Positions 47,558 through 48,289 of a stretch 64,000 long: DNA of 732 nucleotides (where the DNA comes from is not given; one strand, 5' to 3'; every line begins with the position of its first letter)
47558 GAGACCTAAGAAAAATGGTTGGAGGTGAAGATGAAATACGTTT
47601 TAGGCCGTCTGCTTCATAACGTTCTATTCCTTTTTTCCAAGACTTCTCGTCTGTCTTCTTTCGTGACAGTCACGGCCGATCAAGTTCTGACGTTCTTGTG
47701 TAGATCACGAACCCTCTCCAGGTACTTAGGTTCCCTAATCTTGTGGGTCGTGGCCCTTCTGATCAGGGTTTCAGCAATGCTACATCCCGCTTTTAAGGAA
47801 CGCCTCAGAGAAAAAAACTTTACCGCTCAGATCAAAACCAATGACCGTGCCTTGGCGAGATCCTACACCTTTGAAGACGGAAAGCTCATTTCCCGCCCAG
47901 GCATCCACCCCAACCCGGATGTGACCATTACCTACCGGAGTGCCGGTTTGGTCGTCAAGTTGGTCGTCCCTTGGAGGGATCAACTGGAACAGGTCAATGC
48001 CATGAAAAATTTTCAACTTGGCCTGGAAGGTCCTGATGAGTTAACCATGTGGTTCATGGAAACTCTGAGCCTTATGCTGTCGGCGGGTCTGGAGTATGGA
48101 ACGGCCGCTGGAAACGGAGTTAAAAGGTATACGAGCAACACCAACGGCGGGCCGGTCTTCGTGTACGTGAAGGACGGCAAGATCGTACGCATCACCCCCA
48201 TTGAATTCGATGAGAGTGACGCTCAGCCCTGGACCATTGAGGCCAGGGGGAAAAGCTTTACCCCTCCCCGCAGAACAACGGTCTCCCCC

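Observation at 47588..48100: N-terminal TM plus SCP2-like extension fused in-frame to the first transhydroxylase-like alpha subunit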

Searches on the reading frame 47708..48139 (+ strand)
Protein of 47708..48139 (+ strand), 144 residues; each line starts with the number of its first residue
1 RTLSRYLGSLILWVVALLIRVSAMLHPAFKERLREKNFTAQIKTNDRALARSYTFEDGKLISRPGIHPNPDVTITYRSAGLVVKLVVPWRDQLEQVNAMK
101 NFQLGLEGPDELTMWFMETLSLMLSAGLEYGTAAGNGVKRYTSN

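Call 14: search_solved_structures(query=A2, max_evalue=10, show_alignments=3)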
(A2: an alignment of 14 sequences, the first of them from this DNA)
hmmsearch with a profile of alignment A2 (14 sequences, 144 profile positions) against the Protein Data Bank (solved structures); distinct sequences matched with E-value up to 10: 1.
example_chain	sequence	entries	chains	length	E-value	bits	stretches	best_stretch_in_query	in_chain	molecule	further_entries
8c18_A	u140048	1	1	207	0.029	17.3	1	18-90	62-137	Astaxanthin binding fasciclin family protein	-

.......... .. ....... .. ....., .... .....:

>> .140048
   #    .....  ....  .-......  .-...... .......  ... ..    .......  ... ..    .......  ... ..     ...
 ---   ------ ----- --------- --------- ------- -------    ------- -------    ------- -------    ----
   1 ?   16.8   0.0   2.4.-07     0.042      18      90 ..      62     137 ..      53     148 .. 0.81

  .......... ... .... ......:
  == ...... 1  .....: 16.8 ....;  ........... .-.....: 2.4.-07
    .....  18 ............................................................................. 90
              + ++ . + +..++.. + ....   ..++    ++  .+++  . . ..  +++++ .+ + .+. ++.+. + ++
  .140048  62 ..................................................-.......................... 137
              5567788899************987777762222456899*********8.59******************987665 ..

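Call 24: search_protein_representatives(alignment_id=A2)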
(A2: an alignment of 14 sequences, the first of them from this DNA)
Query: 14 sequences, 144 profile positions. Proteins with E-value up to 0.001 (for the whole library): 695; up to 1e-10: 386; up to 1e-30: 76. The best 150 are listed.
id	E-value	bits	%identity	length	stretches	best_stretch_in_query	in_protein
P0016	1.1e-59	216.5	-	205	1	1-144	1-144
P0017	3.2e-58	211.8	-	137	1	4-139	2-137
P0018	1.4e-55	203.2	-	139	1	3-140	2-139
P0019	5.4e-52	191.6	-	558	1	4-143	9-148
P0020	2.9e-49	182.7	-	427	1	3-144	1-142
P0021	3.7e-49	182.4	-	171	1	6-139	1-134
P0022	4.6e-49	182.1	-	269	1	4-144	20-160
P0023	5.6e-49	181.8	-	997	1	7-144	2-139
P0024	3.8e-48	179.1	-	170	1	4-144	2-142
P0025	4.3e-47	175.7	-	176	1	3-142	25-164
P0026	2.1e-46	173.5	-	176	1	2-128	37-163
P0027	1.6e-45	170.6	-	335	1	19-144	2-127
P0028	7.3e-45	168.5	-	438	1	4-144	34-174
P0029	9.4e-45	168.1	-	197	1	19-144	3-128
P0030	9.8e-45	168.1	-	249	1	3-144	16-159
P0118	4.5e-26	107.5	-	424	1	6-124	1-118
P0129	3.7e-24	101.3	-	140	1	6-126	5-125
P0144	3.7e-23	98.1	-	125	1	7-125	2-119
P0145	4.3e-23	97.9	-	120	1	7-124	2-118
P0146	5.6e-23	97.5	-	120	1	6-125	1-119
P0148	6.5e-23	97.3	-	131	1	4-125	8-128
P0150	1.5e-22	96.1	-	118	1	6-121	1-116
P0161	1.3e-21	93.1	-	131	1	6-126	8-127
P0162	1.5e-21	92.9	-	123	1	6-122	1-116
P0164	2.1e-21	92.4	-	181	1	6-123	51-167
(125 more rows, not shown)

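Call 26: search_protein_families(library=pfam, proteins=[P0144, P0145, P0146, P0150, P0161, P0162, P0129, P0148, P0118, P0164], max_evalue=1)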
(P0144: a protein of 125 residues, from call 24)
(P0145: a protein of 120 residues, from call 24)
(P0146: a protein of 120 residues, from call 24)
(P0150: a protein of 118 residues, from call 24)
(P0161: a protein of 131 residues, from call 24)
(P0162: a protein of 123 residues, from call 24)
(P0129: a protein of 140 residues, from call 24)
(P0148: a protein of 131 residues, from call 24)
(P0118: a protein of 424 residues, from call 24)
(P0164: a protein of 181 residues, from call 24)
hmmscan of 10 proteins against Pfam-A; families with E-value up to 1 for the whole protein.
P0144 (125 aa): 0 families

P0145 (120 aa): 1 family
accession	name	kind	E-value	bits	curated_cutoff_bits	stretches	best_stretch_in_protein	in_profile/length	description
PF02036.22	SCP2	-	0.042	14.6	21.3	1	18-107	5-93/101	SCP-2 sterol transfer family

P0146 (120 aa): 1 family
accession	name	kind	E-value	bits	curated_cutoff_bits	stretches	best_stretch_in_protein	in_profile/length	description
PF03661.18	TMEM33_Pom33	-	0.16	11.8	24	1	3-32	178-207/240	Transmembrane protein 33/Nucleoporin POM33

P0150 (118 aa): 3 families
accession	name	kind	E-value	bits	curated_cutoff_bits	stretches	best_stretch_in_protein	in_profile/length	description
PF12543.13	DUF3738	-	0.058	13.9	22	1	34-102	111-176/190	Protein of unknown function (DUF3738)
PF18026.6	Exog_C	-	0.063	13.7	29.5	0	4-16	5-17/49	Endo/exonuclease (EXOG) C-terminal domain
PF14864.11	Alkyl_sulf_C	-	0.15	12.7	27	1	26-115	27-113/125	Alkyl sulfatase C-terminal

P0161 (131 aa): 1 family
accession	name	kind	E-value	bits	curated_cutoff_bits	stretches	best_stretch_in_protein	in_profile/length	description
PF02036.22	SCP2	-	0.031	15.1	21.3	1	93-121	72-100/101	SCP-2 sterol transfer family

P0162 (123 aa): 1 family
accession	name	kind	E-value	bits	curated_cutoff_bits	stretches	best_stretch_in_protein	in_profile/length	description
PF02036.22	SCP2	-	0.0069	17.2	21.3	1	15-112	5-98/101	SCP-2 sterol transfer family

P0129 (140 aa): 2 families
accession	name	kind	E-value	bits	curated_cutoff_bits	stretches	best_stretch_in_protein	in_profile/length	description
PF02036.22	SCP2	-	0.0044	17.8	21.3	1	30-115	17-96/101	SCP-2 sterol transfer family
PF14864.11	Alkyl_sulf_C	-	0.037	14.7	27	1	30-119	27-113/125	Alkyl sulfatase C-terminal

P0148 (131 aa): 0 families

P0118 (424 aa): 16 families
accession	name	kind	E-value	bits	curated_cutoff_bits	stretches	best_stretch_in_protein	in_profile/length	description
PF03446.21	NAD_binding_2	-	2.9e-41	141.6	21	1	133-288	1-156/161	NAD binding domain of 6-phosphogluconate dehydrogenase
PF14833.11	NAD_binding_11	-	1.1e-10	42.2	30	1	299-412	4-117/122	NAD-binding of NADP-dependent 3-hydroxyisobutyrate dehydrogenase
PF03807.23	F420_oxidored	-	7.7e-09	36.5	21.6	1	133-195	1-67/94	NADP oxidoreductase coenzyme F420-dependent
PF02826.25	2-Hacid_dh_C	-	1.5e-08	34.7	25.1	1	126-224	31-126/178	D-isomer specific 2-hydroxyacid dehydrogenase, NAD binding domain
PF01488.26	Shikimate_DH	-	3.7e-08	34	24.3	1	123-202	4-90/138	Shikimate / quinate 5-dehydrogenase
PF02737.24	3HCDH_N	-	4.2e-05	24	22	1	133-173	1-41/180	3-hydroxyacyl-CoA dehydrogenase, NAD binding domain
PF07991.19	KARI_N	-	4.5e-05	23.5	20.6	1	130-206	3-78/165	Acetohydroxy acid isomeroreductase, NADPH-binding domain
PF02558.23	ApbA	-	0.002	18.2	22.2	1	134-186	1-52/150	Ketopantoate reductase PanE/ApbA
PF01262.27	AlaDh_PNT_C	-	0.0053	16.6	23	1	127-231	24-135/214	Alanine dehydrogenase/PNT, C-terminal domain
PF21761.2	RedAm-like_C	-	0.0085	16.8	27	1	344-418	53-126/127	NADPH-dependent reductive aminase-like, C-terminal domain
PF02423.21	OCD_Mu_crystall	-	0.019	14.4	24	1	132-199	130-205/314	Ornithine cyclodeaminase/mu-crystallin family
PF00899.27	ThiF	-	0.024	14.2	28.1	1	129-156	18-45/238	ThiF family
PF03435.24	Sacchrp_dh_NADP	-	0.032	15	25.1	1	134-203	1-74/129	Saccharopine dehydrogenase NADP binding domain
PF13738.12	Pyr_redox_3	-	0.045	13.4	30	1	124-168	157-201/305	Pyridine nucleotide-disulphide oxidoreductase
PF13241.12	NAD_binding_7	-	0.087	13.8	22.1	1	129-194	5-68/104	Putative NAD(P)-binding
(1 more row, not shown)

P0164 (181 aa): 2 families
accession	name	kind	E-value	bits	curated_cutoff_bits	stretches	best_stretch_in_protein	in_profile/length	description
PF22658.2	YycE-like_N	-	0.02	15.2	27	1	23-41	14-32/52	YycE-like N-terminal domain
PF21449.3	RIF2_ASCE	-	0.085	13.5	27.6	1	17-81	26-89/93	RIF2, ASCE domain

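Call 28: find_related_loci(query=A2, collection=genome_contigs, flank=10000)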
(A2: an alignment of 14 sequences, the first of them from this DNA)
Query A2 (144 aa) in genome_contigs; peptide patterns used: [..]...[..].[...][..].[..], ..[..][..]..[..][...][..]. (x = any residue, [..] = any of these).
307 stretches matched a pattern; 157 encode a relative of the query (tblastn E <= 1e-3); the best 80 are kept; 80 distinct loci.
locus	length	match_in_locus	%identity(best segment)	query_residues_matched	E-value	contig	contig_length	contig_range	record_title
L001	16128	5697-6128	89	1-144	4e-86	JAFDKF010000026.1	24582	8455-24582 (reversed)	MAG: Deltaproteobacteria bacterium isolate Meg22_46_Bin_1 Meg22_46_Bin_1_scaffold_2902, whole genome shotgun sequence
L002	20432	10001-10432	88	1-144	2e-83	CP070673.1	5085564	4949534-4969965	MAG: Deltaproteobacteria bacterium isolate bin73 chromosome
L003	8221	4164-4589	61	3-144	4e-57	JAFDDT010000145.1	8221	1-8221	MAG: Deltaproteobacteria bacterium isolate Meg19_1012_Bin_230 Meg19_1012_Bin_230_scaffold_33699, whole genome shotgun se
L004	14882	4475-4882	64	9-144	2e-57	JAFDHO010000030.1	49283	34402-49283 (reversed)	MAG: Deltaproteobacteria bacterium isolate Meg22_1214_Bin_272 Meg22_1214_Bin_272_scaffold_3991, whole genome shotgun seq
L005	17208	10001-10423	58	3-143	2e-55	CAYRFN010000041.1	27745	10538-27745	MAG TPA_asm: uncultured Desulfobacteraceae bacterium isolate SRP323688_co1_105 genome assembly, contig: NODE_3008_length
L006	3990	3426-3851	54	3-144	5e-53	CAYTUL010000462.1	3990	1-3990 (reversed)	MAG TPA_asm: uncultured Desulfobacteraceae bacterium isolate SRP323688_co1_193 genome assembly, contig: NODE_29982_lengt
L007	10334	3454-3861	58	9-144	8e-53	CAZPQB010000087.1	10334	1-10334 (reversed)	MAG TPA_asm: uncultured Dehalococcoidaceae bacterium isolate SRP214966_co4_72 genome assembly, contig: NODE_7095_length_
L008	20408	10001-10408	60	9-144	1e-52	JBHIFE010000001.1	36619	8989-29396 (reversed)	MAG: Dehalococcoidales bacterium isolate b1.sp3_bin.55 NODE_181_length_36619_cov_5.901433, whole genome shotgun sequence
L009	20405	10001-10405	60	10-144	2e-50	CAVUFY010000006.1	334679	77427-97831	MAG: uncultured delta proteobacterium isolate MFD02416.bin.2.150 genome assembly, contig: contig_22816, whole genome sho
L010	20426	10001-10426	51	3-144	6e-51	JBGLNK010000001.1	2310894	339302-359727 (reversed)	MAG: Dehalococcoidia bacterium isolate PPR_0277 scaffold_42132, whole genome shotgun sequence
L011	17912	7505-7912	53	9-144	6e-50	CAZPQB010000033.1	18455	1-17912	MAG TPA_asm: uncultured Dehalococcoidaceae bacterium isolate SRP214966_co4_72 genome assembly, contig: NODE_2561_length_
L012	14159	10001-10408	56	9-144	1e-50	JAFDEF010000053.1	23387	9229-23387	MAG: Deltaproteobacteria bacterium isolate Meg19_1012_Bin_503 Meg19_1012_Bin_503_scaffold_7149, whole genome shotgun seq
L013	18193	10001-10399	56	12-144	1e-50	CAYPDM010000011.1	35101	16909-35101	MAG TPA_asm: uncultured Dehalococcoidaceae bacterium isolate binchicken_co89_632 genome assembly, contig: NODE_1718_leng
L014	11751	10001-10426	57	3-144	9e-50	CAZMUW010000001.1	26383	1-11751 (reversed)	MAG TPA_asm: uncultured Desulfobacteraceae bacterium isolate binchicken_co223_84 genome assembly, contig: NODE_193_lengt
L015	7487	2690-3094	53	10-144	5e-48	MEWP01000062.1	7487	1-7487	MAG: candidate division Zixibacteria bacterium RBG_16_53_22 RBG_16_scaffold_22691, whole genome shotgun sequence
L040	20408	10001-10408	50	9-144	3e-41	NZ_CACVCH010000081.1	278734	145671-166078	Magnetospirillum sp. SS-4, whole genome shotgun sequence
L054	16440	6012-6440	46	2-144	7e-40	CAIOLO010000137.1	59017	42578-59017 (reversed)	MAG: uncultured beta proteobacterium isolate LJ_bin-1959 genome assembly, contig: bin-1959:137/172, whole genome shotgun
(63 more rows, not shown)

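Call 56: search_protein_families(library=pfam, proteins=[L040:709-2616:-, L040:2943-4787:-, L040:5349-8072:+, L040:8057-8689:+, L040:8891-9829:+, L040:14861-15586:-, L040:15669-16556:+, L040:16379-17554:+, L040:17146-18318:+, L040:18619-20334:+], max_evalue=0.00001)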
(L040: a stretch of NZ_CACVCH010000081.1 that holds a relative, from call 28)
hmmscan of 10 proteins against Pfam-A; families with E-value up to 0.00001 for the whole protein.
L040:709-2616:- (635 aa): 0 families

L040:2943-4787:- (614 aa): 2 families
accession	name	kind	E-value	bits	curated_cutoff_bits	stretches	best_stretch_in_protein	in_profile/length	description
PF00563.25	EAL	-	1.7e-66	224.4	31.3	1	360-592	2-235/236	EAL domain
PF01814.28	Hemerythrin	-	5.3e-14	53.2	25.3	1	198-327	3-125/127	Hemerythrin HHE cation binding domain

L040:5349-8072:+ (907 aa): 1 family
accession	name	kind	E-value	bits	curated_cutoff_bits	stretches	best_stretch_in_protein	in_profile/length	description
PF02630.20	SCO1-SenC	-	4.7e-11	43.2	22.8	1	761-836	6-85/134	SCO1/SenC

L040:8057-8689:+ (210 aa): 0 families

L040:8891-9829:+ (312 aa): 2 families
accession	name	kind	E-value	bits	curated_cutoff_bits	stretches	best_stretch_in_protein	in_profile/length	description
PF03466.25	LysR_substrate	-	4.5e-40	137.7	28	1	95-303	2-207/209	LysR substrate binding domain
PF00126.33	HTH_1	-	6.9e-20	71.2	26.6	1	11-69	1-59/60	Bacterial regulatory helix-turn-helix protein, lysR family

L040:14861-15586:- (241 aa): 0 families

L040:15669-16556:+ (295 aa): 0 families

L040:16379-17554:+ (391 aa): 1 family
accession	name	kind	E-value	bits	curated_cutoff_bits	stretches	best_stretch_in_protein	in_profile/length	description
PF02653.21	BPD_transp_2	-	4.9e-39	134.5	26.8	1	103-365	5-267/269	Branched-chain amino acid transport system / permease component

L040:17146-18318:+ (390 aa): 3 families
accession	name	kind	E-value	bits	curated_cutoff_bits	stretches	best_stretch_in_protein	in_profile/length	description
PF00005.33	ABC_tran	-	1.4e-29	103.9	25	1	160-313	3-136/137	ABC transporter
PF12399.14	BCA_ABC_TP_C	-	5.5e-09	35.9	25.5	1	364-387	4-27/27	Branched-chain amino acid ATP-binding cassette transporter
PF13304.12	AAA_21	-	3e-07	31.2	27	0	265-315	220-270/304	AAA domain, putative AbiEii toxin, Type IV TA system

L040:18619-20334:+ (571 aa): 1 family
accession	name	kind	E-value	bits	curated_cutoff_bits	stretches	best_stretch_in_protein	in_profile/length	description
PF00557.29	Peptidase_M24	-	7.4e-37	127.6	23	1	348-546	11-208/208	Metallopeptidase family M24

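Call 72: search_protein_families(library=pfam, proteins=[L054:245-2761:+, L054:2548-3618:+, L054:3774-4394:-, L054:4870-5838:-, L054:8846-10129:-, L054:9908-12097:+, L054:12187-13971:-, L054:14185-15291:-, L054:15382-16269:-], max_evalue=0.00001)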
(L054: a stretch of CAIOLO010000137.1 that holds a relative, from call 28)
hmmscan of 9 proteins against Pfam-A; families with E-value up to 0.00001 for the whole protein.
L054:245-2761:+ (838 aa): 3 families
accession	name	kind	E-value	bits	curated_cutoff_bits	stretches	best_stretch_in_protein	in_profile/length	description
PF00384.28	Molybdopterin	-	1.1e-35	123.8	24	1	73-570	1-352/353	Molybdopterin oxidoreductase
PF21423.2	AhtL-like_1st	-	2.4e-17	62.7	27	1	13-65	1-53/55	Pyrogallol hydroxytransferase large subunit-like, domain 1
PF01568.27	Molydop_binding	-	5.7e-15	55.7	26.8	1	700-818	1-98/110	Molydopterin dinucleotide binding domain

L054:2548-3618:+ (356 aa): 1 family
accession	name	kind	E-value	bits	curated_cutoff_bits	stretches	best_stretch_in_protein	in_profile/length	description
PF13247.11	Fer4_11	-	1.5e-26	92.9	26.2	1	138-234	2-99/100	4Fe-4S dicluster domain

L054:3774-4394:- (206 aa): 1 family
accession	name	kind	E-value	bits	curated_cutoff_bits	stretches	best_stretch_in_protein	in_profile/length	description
PF02452.23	PemK_toxin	-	3.5e-21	75.9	23.1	1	93-202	2-108/109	PemK-like, MazF-like toxin of type II toxin-antitoxin system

L054:4870-5838:- (322 aa): 0 families

L054:8846-10129:- (427 aa): 0 families

L054:9908-12097:+ (729 aa): 3 families
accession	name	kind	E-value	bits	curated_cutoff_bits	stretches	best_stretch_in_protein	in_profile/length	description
PF00384.28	Molybdopterin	-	4.6e-42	144.7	24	1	77-499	1-352/353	Molybdopterin oxidoreductase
PF01568.27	Molydop_binding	-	4.9e-21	75.3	26.8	1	598-709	4-106/110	Molydopterin dinucleotide binding domain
PF04879.21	Molybdop_Fe4S4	-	9.8e-13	48.3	22.7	1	22-74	3-55/55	Molybdopterin oxidoreductase Fe4S4 domain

L054:12187-13971:- (594 aa): 1 family
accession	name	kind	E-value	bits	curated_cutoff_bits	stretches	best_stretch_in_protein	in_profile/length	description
PF02538.19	Hydantoinase_B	-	6.5e-135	451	26.8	1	23-539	1-518/519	Hydantoinase B/oxoprolinase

L054:14185-15291:- (368 aa): 1 family
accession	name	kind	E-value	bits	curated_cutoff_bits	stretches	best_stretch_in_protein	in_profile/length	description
PF01557.24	FAA_hydrolase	-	6.7e-63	212.6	23.9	1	137-361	1-214/214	Fumarylacetoacetate (FAA) hydrolase C-terminal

L054:15382-16269:- (295 aa): 0 families

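Call 84: find_encoding_contigs(protein=P0162, flank=5000, max_places=3)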
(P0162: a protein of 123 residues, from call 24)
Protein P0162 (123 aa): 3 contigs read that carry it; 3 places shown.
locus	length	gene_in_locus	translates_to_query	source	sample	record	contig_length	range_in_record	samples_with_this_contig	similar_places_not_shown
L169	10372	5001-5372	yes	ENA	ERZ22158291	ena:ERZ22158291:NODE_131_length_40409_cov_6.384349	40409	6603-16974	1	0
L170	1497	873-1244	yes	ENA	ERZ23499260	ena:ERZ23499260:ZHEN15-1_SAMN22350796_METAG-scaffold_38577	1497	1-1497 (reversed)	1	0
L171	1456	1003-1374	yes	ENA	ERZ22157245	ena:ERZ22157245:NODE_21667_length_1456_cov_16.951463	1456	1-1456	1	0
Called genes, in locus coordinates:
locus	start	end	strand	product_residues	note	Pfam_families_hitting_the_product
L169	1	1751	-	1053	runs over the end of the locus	PF00989:PAS, PF13426:PAS_9, PF08448:PAS_4, PF00989:PAS, PF13426:PAS_9, PF08448:PAS_4, PF13426:PAS_9, PF02518:HATPase_c, +6 more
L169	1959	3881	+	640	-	-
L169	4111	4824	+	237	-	PF13189:Cytidylate_kin2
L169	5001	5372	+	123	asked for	-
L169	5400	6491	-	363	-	PF00149:Metallophos, PF12850:Metallophos_2 (weak)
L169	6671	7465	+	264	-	-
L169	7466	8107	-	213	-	PF13489:Methyltransf_23, PF13847:Methyltransf_31, PF08241:Methyltransf_11, PF08242:Methyltransf_12, PF13649:Methyltransf_25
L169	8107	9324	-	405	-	PF02655:ATP-grasp_3 (weak), PF13535:ATP-grasp_4, PF18603:LAL_C2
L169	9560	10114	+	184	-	PF02151:UVR (weak)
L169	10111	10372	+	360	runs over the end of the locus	PF00217:ATP-gua_Ptrans, PF27454:McsB_C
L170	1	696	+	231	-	?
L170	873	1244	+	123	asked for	-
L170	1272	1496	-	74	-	?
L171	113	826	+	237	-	PF13189:Cytidylate_kin2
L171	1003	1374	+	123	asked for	-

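Call 85: find_encoding_contigs(protein=P0118, flank=5000, max_places=3)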
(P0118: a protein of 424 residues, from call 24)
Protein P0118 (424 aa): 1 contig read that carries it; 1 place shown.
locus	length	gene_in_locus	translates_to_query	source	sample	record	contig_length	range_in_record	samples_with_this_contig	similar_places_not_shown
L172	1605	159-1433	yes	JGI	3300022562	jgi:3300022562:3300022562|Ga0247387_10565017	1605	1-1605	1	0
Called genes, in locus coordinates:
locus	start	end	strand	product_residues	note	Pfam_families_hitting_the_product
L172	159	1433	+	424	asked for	PF02826:2-Hacid_dh_C, PF01488:Shikimate_DH, PF03446:NAD_binding_2, PF03807:F420_oxidored, PF14833:NAD_binding_11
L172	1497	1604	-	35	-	?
